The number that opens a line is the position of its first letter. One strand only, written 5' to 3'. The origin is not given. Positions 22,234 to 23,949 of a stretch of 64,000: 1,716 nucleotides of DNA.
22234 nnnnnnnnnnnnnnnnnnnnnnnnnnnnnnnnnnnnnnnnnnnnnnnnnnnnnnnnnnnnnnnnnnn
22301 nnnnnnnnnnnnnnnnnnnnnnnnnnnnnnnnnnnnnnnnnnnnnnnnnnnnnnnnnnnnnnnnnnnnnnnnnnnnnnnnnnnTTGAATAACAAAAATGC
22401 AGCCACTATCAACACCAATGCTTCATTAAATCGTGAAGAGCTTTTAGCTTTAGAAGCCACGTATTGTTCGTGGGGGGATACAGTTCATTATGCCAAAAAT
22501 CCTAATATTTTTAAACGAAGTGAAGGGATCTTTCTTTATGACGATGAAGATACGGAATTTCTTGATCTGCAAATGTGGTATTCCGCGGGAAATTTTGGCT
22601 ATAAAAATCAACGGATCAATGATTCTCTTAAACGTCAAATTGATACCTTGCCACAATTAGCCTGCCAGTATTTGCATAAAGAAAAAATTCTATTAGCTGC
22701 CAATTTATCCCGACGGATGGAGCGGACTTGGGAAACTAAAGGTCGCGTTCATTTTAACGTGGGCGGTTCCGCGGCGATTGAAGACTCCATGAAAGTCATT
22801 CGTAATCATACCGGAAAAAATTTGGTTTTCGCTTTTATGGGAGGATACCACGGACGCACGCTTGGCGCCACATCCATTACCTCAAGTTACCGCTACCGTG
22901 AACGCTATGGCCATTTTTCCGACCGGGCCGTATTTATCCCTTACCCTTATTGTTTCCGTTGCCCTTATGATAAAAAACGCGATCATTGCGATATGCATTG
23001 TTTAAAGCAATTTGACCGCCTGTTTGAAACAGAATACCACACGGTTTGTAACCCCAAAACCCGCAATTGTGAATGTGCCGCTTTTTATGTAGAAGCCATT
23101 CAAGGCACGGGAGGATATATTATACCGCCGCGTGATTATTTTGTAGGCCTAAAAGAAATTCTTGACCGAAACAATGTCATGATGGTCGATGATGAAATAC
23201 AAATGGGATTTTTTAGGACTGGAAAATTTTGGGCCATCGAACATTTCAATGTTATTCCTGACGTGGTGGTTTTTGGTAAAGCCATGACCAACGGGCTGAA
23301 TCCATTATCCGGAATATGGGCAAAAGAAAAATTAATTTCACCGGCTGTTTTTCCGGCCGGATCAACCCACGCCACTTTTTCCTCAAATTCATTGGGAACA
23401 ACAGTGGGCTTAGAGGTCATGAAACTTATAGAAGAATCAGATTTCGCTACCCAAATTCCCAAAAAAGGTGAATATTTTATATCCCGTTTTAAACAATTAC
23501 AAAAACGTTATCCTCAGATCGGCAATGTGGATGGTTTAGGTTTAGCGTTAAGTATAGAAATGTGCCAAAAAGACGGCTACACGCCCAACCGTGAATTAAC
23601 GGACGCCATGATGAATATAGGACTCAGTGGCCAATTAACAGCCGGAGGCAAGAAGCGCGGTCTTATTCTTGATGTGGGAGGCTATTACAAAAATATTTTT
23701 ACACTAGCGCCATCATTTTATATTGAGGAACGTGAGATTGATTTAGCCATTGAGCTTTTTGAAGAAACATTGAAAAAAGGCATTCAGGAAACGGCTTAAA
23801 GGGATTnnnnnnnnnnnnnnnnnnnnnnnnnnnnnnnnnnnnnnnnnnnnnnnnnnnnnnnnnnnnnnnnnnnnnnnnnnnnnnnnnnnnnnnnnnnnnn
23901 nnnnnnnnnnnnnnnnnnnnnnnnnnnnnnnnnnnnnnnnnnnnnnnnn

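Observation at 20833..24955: Tightly overlapped four-gene operon (alpha/beta hydrolase, MtnX-like HAD phosphatase, class III aminotransferase, FemAB-like transferase) of unknown pathway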

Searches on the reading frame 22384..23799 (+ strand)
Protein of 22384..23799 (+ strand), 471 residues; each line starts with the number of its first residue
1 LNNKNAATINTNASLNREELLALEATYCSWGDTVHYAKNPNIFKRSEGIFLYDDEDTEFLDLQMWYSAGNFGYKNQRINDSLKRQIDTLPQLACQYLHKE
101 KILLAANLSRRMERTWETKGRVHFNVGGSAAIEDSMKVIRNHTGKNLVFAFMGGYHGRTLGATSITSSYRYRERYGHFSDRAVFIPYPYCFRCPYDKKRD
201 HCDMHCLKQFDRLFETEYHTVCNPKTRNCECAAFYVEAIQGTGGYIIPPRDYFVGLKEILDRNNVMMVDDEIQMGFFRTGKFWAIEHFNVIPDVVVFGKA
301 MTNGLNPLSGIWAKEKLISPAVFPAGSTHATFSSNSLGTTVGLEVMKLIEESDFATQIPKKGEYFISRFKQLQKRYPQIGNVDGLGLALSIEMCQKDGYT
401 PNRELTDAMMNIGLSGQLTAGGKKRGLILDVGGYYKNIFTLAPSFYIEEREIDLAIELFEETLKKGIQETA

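Call 4: search_protein_families(library=pfam, proteins=[window:22384-23799:+])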
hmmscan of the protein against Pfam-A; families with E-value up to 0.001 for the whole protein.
window:22384-23799:+ (471 aa): 1 family
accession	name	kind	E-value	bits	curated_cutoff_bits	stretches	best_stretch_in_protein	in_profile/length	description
PF00202.27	Aminotran_3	-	1e-73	248.8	30.5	1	41-463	11-403/403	Aminotransferase class-III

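Call 5: search_protein_families(library=ncbifam, proteins=[window:22384-23799:+])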
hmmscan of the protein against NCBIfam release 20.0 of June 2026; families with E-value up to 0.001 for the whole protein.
window:22384-23799:+ (471 aa): 69 families (the best 25 are shown)
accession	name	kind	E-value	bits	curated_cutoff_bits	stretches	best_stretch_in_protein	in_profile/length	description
NF004426.0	PRK05769.1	equivalog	1.3e-83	281.3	552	1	37-465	34-439/441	acetyl ornithine aminotransferase family protein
NF005993.0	PRK08117.1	subfamily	1.4e-79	267.8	574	1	42-465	28-429/433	aspartate aminotransferase family protein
NF006228.0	PRK08360.1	equivalog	1e-77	261.6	608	1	18-464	4-425/443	aspartate aminotransferase family protein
NF049939.1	HyAminethphonNHLyPbfA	equivalog_domain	3.6e-67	226.7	525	1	41-465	45-441/442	(R)-1-hydroxy-2-aminoethylphosphonate ammonia-lyase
NF005393.0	PRK06938.1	subfamily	6.7e-64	216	671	1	40-468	50-467/469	diaminobutyrate--2-oxoglutarate transaminase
NF045634.1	LeuMetRace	equivalog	1.5e-63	215.1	800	1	39-463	23-424/432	leucine/methionine racemase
NF005376.0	PRK06918.1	equivalog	9.8e-61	205.5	676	1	38-469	35-447/451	4-aminobutyrate--2-oxoglutarate transaminase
NF006368.0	PRK08593.1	equivalog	4.7e-59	200.1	570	1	18-465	7-431/448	aspartate aminotransferase family protein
NF004718.0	PRK06062.1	subfamily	2.8e-58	197.6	472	1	23-465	24-448/454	hypothetical protein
NF005386.0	PRK06931.1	equivalog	3.1e-58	197.6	753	1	37-468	38-457/461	diaminobutyrate--2-oxoglutarate transaminase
NF004755.0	PRK06082.1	equivalog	4.3e-58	196.8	467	1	42-468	57-454/459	aspartate aminotransferase family protein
TIGR00707.1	argD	subfamily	1.2e-57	195.5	410.05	2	230-414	170-346/381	acetylornithine/succinylornithine family transaminase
TIGR00508.1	bioA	equivalog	1.4e-57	195.2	405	1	37-461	11-416/419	adenosylmethionine--8-amino-7-oxononanoate transaminase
TIGR00700.1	GABAtrnsam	equivalog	3.4e-57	193.9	506.65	1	39-464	15-419/420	4-aminobutyrate--2-oxoglutarate transaminase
NF004171.0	PRK05639.1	equivalog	4.2e-56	190.7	639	1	39-467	35-445/457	alanine/serine racemase family protein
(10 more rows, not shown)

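Call 18: search_solved_structures(query=window:22384-23799:+, max_evalue=1e-30)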
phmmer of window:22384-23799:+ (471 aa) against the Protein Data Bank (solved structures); distinct sequences matched with E-value up to 1e-30: 63 (the best 60 are shown).
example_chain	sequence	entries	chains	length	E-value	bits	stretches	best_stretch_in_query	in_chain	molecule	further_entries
9wqz_A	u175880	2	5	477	1.4e-54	189.2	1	39-465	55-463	Alanine/serine racemase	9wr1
7vno_A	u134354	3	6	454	4.1e-53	184.3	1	42-464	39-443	454aa long hypothetical 4-aminobutyrate aminotransferase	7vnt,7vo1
9wrf_A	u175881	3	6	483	1.4e-48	169.3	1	34-468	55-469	Broad substrate specificity amino-acid racemase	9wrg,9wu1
2eo5_A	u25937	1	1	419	6.9e-47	163.8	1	40-396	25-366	419aa long hypothetical aminotransferase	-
4ppm_A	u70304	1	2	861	4.5e-39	138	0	230-395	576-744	Aminotransferase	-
3n5m_A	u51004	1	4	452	1.3e-38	136.5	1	16-458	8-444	Adenosylmethionine-8-amino-7-oxononanoate aminotransferase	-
7jh3_A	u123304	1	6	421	7.9e-38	133.9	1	45-463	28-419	4-aminobutyrate aminotransferase PuuE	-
1szk_A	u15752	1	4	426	1.1e-37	133.4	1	40-462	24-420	4-aminobutyrate aminotransferase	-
1szs_A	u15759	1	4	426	2.1e-37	132.5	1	40-462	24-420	4-aminobutyrate aminotransferase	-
1sf2_A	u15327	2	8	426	2.1e-37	132.5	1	40-462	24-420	4-aminobutyrate aminotransferase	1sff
1szu_A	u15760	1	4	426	7.7e-37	130.6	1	40-462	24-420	4-aminobutyrate aminotransferase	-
5wya_A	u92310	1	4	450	2.5e-36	128.9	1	42-403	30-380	Isoleucine 2-epimerase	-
4ysn_A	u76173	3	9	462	2.7e-36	128.8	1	42-403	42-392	Putative 4-aminobutyrate aminotransferase | Isoleucine 2-epimerase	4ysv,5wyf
2eh6_A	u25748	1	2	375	2.7e-36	128.8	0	229-394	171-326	Acetylornithine aminotransferase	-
5ll2_A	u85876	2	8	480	3e-36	128.7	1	42-403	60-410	Isoleucine 2-epimerase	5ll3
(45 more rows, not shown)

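Call 29: find_homologous_proteins(query=window:22384-23799:+)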
Query window:22384-23799:+ (471 aa): 6105 proteins with E <= 0.001 among 8000 candidates; the best 120 are listed.
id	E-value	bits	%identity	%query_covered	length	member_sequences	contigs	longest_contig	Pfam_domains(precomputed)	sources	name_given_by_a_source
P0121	0.0e+0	1105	100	100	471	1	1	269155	PF00202.28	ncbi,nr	ncbi:MAG: aminotransferase class III-fold pyridoxal phosphate-dependent enzyme [Candidatus Omnitroph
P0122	2.3e-262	889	79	97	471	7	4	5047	PF00202.28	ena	-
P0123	1.0e-258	877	79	96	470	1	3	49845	PF00202.28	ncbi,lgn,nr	ncbi:MAG: aminotransferase class III-fold pyridoxal phosphate-dependent enzyme [Candidatus Omnitroph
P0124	2.3e-257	873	79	95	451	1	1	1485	PF00202.28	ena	-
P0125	2.7e-257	872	77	98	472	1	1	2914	PF00202.28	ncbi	-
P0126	3.2e-257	872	79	97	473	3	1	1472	PF00202.28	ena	-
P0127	3.6e-257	872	75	100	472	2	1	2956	PF00202.28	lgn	-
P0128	4.6e-257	872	79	97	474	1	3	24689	PF00202.28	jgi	jgi:4-aminobutyrate aminotransferase/(S)-3-amino-2-methylpropionate transaminase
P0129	1.1e-256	870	78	97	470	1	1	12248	PF00202.28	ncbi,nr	ncbi:MAG: aminotransferase class III-fold pyridoxal phosphate-dependent enzyme [Candidatus Omnitroph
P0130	5.1e-256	868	76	98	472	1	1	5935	PF00202.28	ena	-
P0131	8.7e-256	867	75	99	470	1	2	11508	PF00202.28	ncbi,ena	-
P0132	5.3e-255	865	76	98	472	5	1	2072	PF00202.28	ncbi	-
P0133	8.5e-255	864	76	98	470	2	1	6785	PF00202.28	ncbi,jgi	-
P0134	9.4e-255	864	74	99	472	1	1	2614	PF00202.28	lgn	-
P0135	2.8e-254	862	74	100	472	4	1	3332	PF00202.28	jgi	-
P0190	5.3e-248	842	73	100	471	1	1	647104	PF00202.28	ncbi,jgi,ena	ncbi:MAG: aminotransferase class III-fold pyridoxal phosphate-dependent enzyme [Candidatus Omnitroph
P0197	6.6e-248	841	74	97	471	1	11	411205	PF00202.28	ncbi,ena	-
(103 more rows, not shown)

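Call 41: find_encoding_contigs(protein=P0190, flank=10000, max_places=2)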
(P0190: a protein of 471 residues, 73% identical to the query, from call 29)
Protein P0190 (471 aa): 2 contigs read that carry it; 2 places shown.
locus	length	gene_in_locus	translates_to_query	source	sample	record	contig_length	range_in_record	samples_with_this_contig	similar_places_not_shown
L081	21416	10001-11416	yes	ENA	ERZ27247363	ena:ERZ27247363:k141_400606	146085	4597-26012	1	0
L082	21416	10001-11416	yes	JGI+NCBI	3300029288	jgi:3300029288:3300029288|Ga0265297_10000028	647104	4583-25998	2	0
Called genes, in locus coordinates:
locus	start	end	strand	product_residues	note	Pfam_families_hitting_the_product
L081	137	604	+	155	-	PF00512:HisKA (weak)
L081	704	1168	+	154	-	PF13581:HATPase_c_2 (weak), PF02518:HATPase_c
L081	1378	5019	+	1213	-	-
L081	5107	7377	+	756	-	PF00989:PAS, PF13188:PAS_8 (weak), PF13426:PAS_9, PF08447:PAS_3, PF00989:PAS, PF08448:PAS_4, PF13426:PAS_9, PF02518:HATPase_c, +1 more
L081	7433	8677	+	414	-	PF00109:ketoacyl-synt, PF00108:Thiolase_N (weak), PF02801:Ketoacyl-synt_C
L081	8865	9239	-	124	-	-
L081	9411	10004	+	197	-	PF12710:HAD (weak), PF06888:Put_Phosphatase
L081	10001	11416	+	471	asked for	PF00202:Aminotran_3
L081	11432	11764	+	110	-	-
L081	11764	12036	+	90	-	PF01169:GDT1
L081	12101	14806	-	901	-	PF06165:GH94_b-supersand, PF17167:Glyco_hydro_94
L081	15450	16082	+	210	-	PF00702:Hydrolase, PF12710:HAD (weak), PF13419:HAD_2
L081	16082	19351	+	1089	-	PF03924:CHASE, PF00989:PAS, PF13426:PAS_9, PF08448:PAS_4, PF13426:PAS_9, PF00989:PAS, PF08447:PAS_3, PF08448:PAS_4, +8 more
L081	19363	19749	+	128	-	PF00072:Response_reg, PF03709:OKR_DC_1_N (weak)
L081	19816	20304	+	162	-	PF00359:PTS_EIIA_2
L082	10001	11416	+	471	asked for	PF00202:Aminotran_3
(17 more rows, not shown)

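Call 42: find_encoding_contigs(protein=P0197, flank=10000, max_places=2)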
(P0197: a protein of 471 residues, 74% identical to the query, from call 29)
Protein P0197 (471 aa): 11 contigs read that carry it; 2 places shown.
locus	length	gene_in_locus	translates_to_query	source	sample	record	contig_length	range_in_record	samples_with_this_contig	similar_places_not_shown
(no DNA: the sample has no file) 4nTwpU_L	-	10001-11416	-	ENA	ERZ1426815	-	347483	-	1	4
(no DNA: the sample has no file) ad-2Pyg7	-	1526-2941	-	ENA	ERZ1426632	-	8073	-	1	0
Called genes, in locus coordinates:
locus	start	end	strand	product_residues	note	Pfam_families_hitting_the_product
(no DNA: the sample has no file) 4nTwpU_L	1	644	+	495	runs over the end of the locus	PF20154:LNT_N, PF00795:CN_hydrolase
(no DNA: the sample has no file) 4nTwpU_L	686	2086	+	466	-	PF02585:PIG-L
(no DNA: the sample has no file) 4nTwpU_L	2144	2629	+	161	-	PF04008:Adenosine_kin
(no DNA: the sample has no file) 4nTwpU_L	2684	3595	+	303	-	PF03279:Lip_A_acyltrans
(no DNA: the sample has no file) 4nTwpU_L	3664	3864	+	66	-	-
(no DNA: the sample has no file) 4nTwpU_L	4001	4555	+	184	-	PF02632:BioY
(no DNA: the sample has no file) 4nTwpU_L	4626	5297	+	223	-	-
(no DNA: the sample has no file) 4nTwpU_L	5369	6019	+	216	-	PF00702:Hydrolase, PF08282:Hydrolase_3 (faint), PF12710:HAD, PF13419:HAD_2, PF13242:Hydrolase_like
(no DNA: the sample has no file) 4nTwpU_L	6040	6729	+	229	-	-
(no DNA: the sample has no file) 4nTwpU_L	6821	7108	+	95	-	PF02535:Zip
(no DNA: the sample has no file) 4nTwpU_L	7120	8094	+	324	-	PF02568:ThiI (faint), PF18297:NFACT-R_2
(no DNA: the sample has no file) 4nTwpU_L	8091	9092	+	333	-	PF04055:Radical_SAM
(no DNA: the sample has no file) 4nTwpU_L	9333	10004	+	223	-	PF06888:Put_Phosphatase, PF12710:HAD (weak)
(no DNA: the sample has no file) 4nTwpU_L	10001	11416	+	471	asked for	PF00202:Aminotran_3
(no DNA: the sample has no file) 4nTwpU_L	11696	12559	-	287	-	PF12146:Hydrolase_4, PF00561:Abhydrolase_1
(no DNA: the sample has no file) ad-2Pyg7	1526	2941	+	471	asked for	PF00202:Aminotran_3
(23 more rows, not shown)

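Call 44: find_related_loci(query=A4, collection=metagenome_contigs, flank=10000)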
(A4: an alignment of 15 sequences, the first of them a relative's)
Query A4 (471 aa) in metagenome_contigs; peptide patterns used: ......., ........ (x = any residue, [..] = any of these).
600 stretches matched a pattern (row limit reached: there are more); 582 encode a relative of the query (tblastn E <= 1e-3); the best 80 are kept; 80 distinct loci.
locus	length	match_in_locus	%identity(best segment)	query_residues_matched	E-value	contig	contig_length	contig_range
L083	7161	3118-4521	75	1-468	0e+0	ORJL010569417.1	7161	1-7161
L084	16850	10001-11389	74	8-470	0e+0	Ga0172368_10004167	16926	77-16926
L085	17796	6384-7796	73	1-470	0e+0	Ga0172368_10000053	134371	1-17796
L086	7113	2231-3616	73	8-469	0e+0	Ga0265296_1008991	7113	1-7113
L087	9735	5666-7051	73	9-470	0e+0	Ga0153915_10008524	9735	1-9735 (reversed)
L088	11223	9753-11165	71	1-470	0e+0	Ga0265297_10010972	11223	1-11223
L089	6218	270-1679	72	1-471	0e+0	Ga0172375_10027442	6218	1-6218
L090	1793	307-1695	73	8-470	0e+0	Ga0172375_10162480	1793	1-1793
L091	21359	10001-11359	72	18-470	0e+0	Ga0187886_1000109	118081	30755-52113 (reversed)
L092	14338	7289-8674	72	8-469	0e+0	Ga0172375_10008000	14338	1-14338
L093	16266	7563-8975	72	1-470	0e+0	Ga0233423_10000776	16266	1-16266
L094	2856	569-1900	75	18-461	0e+0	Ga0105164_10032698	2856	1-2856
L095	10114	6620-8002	73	8-468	0e+0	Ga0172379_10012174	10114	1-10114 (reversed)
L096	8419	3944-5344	72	4-470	0e+0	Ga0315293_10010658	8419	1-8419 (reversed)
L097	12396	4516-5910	71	6-470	0e+0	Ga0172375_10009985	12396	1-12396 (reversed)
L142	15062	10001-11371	62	14-469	0e+0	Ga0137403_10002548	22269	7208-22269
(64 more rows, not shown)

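Call 47: search_protein_families(library=pfam, proteins=[L085:7845-8780:+, L085:9647-10867:-, L085:12899-13768:-, L085:13796-14836:-, L085:14899-15789:+, L085:4298-4909:+, L085:2587-4242:+, L085:1133-2590:+, L085:15750-16919:+, L085:5260-5580:+], max_evalue=0.01)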
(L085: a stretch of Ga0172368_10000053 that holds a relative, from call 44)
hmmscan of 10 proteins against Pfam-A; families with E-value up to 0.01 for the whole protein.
L085:7845-8780:+ (311 aa): 1 family
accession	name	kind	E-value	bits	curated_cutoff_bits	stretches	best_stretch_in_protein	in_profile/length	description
PF00491.26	Arginase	-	7.4e-05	22.8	22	0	190-258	181-252/280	Arginase family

L085:9647-10867:- (406 aa): 2 families
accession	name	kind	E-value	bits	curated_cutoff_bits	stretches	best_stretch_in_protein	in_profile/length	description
PF01041.23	DegT_DnrJ_EryC1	-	7.3e-40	137.7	19.8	2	31-195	27-188/360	DegT/DnrJ/EryC1/StrS aminotransferase family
PF00266.25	Aminotran_5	-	0.01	15.3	21.5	0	85-176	106-198/371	Aminotransferase class-V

L085:12899-13768:- (289 aa): 2 families
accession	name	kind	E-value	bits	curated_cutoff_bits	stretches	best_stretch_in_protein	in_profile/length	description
PF02401.23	LYTB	-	2.9e-90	302.6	24.5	1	11-284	1-267/267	LytB protein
PF13380.12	CoA_binding_2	-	0.0026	18.6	22.8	0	109-164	17-58/116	CoA binding domain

L085:13796-14836:- (346 aa): 1 family
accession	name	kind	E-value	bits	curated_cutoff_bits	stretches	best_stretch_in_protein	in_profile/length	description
PF00348.22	polyprenyl_synt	-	3.6e-52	177.5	27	1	32-286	3-238/251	Polyprenyl synthetase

L085:14899-15789:+ (296 aa): 1 family
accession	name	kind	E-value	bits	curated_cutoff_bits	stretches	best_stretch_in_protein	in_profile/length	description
PF01040.23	UbiA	-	1.6e-20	73.9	34.2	1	18-253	2-223/250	UbiA prenyltransferase family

L085:4298-4909:+ (203 aa): 2 families
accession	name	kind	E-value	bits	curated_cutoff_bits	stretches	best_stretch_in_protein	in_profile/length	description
PF09411.16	PagL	-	2.3e-14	54.1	23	1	107-195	41-131/136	Lipid A 3-O-deacylase (PagL)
PF13505.12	OMP_b-brl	-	9.7e-07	29.6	28.7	1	112-203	87-175/175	Outer membrane protein beta-barrel domain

L085:2587-4242:+ (551 aa): 1 family
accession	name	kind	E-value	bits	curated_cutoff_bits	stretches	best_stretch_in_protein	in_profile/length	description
PF13632.12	Glyco_trans_2_3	-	4.3e-08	33.6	27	1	248-446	3-182/198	Glycosyl transferase family group 2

L085:1133-2590:+ (485 aa): 2 families
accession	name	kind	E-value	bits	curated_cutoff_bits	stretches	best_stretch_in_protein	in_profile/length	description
PF08308.17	PEGA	-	6.5e-09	36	20.8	1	43-101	2-59/71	PEGA domain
PF13620.12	CarboxypepD_reg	-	0.0043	17.8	32.3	0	70-105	41-77/82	Carboxypeptidase regulatory-like domain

L085:15750-16919:+ (389 aa): 5 families
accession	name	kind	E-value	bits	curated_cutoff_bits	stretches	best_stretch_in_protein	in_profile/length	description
PF07992.20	Pyr_redox_2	-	4.5e-38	131.8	26.1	1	15-307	2-291/291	Pyridine nucleotide-disulphide oxidoreductase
PF00070.33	Pyr_redox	-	9.2e-13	49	22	1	155-230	3-77/82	Pyridine nucleotide-disulphide oxidoreductase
PF01266.30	DAO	-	3.3e-10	40.5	27.9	0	16-48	2-33/353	FAD dependent oxidoreductase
PF13450.12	NAD_binding_8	-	6.6e-07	29.9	21.9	1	18-49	1-31/68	NAD(P)-binding Rossmann-like domain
PF13738.12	Pyr_redox_3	-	5.4e-05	23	30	1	97-272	115-291/305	Pyridine nucleotide-disulphide oxidoreductase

L085:5260-5580:+ (106 aa): 2 families
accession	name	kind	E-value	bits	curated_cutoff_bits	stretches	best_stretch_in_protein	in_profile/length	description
PF04133.19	Vps55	-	0.0043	17.3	24.6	1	2-44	63-105/120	Vacuolar protein sorting 55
PF00472.26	RF-1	-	0.0082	16.5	35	1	21-64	47-91/116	RF-1 domain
